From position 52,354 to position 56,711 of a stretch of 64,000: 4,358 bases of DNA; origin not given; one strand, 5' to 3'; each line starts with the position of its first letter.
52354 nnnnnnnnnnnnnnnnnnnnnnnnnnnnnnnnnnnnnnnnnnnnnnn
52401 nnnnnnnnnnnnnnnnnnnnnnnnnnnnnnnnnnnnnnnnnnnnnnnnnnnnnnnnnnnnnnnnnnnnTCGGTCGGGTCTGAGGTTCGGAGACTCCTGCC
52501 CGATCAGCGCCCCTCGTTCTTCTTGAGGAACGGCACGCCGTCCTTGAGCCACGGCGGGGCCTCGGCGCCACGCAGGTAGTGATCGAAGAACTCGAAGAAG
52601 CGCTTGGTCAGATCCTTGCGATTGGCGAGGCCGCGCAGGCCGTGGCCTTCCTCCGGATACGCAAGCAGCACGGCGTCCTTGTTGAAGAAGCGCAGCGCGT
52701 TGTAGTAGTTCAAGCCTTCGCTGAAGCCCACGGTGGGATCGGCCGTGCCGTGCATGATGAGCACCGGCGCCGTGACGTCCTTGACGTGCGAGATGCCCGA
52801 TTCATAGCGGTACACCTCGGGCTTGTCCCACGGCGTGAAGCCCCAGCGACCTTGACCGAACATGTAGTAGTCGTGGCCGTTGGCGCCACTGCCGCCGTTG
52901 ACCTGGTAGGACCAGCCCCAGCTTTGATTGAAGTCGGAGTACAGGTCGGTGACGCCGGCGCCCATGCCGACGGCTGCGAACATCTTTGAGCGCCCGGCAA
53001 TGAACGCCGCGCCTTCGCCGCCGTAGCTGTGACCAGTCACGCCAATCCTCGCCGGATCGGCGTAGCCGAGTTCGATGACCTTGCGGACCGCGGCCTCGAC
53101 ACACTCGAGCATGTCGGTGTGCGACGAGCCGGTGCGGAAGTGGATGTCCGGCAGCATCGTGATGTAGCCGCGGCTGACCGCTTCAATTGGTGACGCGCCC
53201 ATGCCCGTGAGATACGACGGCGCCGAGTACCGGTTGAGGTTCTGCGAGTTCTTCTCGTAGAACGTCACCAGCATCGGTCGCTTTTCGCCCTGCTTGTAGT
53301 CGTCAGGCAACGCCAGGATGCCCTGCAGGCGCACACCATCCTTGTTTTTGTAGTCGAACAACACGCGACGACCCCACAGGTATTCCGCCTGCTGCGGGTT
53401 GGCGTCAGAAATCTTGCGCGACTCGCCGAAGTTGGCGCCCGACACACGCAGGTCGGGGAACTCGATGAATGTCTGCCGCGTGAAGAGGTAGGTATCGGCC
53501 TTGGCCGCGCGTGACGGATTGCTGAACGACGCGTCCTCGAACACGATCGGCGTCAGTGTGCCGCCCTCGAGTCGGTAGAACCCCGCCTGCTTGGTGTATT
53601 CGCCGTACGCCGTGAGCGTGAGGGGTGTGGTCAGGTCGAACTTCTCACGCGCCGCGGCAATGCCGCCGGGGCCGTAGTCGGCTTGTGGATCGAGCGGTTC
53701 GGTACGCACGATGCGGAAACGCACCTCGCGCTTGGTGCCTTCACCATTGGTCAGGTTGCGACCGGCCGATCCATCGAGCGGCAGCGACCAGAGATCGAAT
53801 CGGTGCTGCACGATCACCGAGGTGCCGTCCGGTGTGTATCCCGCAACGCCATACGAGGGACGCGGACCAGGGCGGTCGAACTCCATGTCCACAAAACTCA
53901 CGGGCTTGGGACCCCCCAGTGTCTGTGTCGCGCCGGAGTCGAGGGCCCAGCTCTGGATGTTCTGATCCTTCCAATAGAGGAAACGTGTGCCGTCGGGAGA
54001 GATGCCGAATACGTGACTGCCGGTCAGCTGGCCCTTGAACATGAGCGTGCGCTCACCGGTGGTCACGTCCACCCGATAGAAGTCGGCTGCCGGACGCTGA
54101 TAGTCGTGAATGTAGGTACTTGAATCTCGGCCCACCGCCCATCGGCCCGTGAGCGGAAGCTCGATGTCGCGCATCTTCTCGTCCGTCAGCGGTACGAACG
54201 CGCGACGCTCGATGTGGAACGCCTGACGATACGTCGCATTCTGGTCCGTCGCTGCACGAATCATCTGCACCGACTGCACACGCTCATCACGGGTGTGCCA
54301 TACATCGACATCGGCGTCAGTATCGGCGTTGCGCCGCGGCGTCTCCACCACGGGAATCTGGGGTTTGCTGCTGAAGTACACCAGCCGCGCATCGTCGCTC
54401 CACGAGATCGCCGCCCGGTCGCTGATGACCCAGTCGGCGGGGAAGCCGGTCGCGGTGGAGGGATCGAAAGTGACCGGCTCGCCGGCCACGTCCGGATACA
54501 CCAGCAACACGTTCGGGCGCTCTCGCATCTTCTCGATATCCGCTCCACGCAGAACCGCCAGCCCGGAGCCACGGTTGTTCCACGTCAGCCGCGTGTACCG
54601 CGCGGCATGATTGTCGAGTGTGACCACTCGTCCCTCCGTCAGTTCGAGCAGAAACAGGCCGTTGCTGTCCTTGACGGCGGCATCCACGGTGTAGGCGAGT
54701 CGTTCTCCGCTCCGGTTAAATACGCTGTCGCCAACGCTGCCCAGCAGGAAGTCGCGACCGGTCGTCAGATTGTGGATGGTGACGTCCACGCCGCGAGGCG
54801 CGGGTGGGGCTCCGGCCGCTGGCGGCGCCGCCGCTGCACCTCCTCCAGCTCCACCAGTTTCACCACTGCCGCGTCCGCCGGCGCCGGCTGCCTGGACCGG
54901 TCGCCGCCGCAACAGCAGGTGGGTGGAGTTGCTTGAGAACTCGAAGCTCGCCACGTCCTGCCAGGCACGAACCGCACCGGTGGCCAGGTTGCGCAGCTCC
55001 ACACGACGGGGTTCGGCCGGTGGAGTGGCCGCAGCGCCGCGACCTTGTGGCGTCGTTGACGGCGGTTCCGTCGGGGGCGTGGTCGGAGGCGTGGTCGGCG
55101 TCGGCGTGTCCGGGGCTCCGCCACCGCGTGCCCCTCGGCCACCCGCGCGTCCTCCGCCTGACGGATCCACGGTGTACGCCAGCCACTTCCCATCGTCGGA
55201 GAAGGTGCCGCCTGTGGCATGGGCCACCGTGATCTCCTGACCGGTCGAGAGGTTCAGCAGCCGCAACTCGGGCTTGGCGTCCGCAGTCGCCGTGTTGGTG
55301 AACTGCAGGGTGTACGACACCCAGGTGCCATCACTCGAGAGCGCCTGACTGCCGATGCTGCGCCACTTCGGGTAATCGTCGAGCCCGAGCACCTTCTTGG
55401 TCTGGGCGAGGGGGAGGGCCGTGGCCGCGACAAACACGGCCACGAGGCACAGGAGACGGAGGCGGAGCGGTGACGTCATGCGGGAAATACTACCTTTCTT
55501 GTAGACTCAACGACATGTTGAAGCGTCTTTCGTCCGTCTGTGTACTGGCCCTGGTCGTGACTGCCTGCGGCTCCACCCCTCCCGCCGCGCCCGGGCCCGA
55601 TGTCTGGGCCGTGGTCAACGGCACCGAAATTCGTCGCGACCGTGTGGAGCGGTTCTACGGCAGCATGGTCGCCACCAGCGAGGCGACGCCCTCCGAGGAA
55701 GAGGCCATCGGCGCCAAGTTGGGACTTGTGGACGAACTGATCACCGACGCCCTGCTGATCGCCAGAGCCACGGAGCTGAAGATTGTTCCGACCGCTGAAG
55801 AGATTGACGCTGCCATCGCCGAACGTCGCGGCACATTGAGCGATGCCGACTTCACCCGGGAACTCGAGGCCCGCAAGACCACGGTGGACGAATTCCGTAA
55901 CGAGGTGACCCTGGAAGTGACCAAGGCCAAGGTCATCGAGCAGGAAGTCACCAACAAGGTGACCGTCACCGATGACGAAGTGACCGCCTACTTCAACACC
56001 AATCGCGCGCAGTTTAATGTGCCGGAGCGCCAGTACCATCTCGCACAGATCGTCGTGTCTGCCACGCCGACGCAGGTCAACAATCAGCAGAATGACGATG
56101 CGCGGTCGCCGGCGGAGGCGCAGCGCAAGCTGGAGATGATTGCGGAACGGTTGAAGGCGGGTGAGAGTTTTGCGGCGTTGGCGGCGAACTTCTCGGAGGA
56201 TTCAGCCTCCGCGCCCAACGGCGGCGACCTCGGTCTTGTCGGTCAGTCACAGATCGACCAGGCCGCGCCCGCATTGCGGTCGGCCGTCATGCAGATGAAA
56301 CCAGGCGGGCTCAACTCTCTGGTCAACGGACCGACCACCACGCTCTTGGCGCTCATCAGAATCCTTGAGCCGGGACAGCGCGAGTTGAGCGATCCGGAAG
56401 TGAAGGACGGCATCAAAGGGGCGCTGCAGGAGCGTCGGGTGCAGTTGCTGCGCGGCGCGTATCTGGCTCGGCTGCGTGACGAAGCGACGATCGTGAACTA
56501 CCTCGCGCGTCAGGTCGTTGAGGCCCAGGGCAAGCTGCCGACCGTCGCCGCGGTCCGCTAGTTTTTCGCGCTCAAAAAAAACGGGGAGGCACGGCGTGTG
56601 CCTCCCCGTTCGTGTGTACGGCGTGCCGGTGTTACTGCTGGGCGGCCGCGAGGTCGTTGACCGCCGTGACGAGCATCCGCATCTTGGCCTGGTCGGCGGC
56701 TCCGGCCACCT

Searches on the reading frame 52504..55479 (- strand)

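Call 14: search_protein_families(library=pfam, proteins=[window:52504-55479:-], max_evalue=0.001)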
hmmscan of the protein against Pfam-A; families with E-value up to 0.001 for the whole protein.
window:52504-55479:- (991 aa): 3 families
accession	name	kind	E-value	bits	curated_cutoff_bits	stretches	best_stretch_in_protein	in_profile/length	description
PF00326.27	Peptidase_S9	-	3.2e-27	95.8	22.6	1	796-970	50-211/213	Prolyl oligopeptidase family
PF01738.24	DLH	-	1e-06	29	21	0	894-948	134-188/217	Dienelactone hydrolase family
PF20434.5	BD-FAE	-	3.5e-05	23.9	26.8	1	769-927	45-213/215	BD-FAE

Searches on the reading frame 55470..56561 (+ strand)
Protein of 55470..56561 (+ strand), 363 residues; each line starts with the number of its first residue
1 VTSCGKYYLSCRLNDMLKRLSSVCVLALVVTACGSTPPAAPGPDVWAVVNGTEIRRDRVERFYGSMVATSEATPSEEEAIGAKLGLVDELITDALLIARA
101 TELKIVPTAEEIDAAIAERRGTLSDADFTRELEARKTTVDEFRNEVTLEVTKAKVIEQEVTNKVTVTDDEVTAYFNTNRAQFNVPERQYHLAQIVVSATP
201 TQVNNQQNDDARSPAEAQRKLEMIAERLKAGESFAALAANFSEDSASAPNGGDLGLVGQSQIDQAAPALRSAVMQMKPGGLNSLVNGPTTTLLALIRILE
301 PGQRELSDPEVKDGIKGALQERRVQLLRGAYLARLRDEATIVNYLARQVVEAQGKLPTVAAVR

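Call 14: search_protein_families(library=pfam, proteins=[window:55470-56561:+], max_evalue=0.001)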
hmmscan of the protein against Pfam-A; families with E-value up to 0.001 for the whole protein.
window:55470-56561:+ (363 aa): 5 families
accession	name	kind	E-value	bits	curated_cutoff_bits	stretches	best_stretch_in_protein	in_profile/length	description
PF13616.12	Rotamase_3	-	1.1e-13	52.2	22.5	1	188-287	15-103/116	PPIC-type PPIASE domain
PF00639.27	Rotamase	-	3.6e-12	47.5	21.7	1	207-286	8-85/97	PPIC-type PPIASE domain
PF13624.11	SurA_N_3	-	1.8e-10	41.3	27.2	1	24-154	21-160/162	SurA-like N-terminal domain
PF13623.11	SurA_N_2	-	2e-06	28.2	28.5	1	40-121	38-123/145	SurA-like N-terminal domain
PF13145.12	Rotamase_2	-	7.9e-06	27.1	27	1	166-304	1-113/121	PPIC-type PPIASE domain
